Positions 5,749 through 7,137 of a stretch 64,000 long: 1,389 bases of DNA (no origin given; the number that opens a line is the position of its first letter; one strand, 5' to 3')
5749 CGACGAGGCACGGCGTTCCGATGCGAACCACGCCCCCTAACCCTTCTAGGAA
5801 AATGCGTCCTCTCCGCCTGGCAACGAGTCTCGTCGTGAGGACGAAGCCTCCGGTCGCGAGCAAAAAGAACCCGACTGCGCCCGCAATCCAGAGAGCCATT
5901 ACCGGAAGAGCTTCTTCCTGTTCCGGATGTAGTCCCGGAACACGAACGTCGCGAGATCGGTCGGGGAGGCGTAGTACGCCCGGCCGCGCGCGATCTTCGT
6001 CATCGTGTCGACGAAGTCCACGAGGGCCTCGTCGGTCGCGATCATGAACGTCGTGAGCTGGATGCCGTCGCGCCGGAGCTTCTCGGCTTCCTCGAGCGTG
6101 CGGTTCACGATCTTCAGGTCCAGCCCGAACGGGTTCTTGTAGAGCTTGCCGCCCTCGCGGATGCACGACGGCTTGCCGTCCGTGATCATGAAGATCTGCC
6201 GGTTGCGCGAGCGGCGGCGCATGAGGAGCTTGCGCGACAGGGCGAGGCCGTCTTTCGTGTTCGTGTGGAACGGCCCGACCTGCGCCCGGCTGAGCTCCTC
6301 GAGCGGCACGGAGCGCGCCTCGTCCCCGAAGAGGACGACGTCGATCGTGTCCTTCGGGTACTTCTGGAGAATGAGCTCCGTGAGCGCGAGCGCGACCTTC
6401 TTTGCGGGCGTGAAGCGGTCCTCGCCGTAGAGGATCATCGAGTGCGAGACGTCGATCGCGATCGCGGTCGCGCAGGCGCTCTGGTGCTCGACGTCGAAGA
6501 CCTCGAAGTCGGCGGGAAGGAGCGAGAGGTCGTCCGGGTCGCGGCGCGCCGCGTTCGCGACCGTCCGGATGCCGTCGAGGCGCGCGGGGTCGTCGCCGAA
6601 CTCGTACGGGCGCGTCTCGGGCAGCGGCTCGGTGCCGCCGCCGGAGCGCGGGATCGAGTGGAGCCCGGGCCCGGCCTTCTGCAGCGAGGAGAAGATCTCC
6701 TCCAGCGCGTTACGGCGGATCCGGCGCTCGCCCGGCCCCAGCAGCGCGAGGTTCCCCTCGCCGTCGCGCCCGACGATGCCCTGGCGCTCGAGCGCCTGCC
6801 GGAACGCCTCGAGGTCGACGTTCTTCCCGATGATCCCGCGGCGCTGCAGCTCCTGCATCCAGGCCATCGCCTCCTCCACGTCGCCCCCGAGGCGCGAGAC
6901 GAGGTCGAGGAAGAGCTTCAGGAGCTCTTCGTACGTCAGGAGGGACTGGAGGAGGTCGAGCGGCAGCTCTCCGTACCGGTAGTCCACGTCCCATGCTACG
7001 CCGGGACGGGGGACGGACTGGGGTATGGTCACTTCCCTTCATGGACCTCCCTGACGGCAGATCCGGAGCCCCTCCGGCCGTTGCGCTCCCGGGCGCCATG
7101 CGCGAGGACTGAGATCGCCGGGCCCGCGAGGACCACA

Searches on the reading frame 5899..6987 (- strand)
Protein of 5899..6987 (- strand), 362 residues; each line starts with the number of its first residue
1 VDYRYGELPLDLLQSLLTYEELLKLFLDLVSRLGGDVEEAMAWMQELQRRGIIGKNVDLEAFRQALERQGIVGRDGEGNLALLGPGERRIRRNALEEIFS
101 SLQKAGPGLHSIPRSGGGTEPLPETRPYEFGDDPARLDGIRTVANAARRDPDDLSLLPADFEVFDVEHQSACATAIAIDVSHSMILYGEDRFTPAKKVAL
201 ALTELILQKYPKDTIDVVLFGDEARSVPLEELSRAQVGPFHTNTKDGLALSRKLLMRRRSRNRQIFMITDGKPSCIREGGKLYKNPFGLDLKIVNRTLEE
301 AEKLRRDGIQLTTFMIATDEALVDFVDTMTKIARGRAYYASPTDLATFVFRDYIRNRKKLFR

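Call 43: search_protein_families(library=pfam, proteins=[window:5899-6987:-], max_evalue=0.0001)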
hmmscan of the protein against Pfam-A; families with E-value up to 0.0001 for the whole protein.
window:5899-6987:- (362 aa): 1 family
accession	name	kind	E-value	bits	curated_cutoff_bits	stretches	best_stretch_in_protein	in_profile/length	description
PF13519.12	VWA_2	-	7.6e-09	36.6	27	1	174-272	1-107/107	von Willebrand factor type A domain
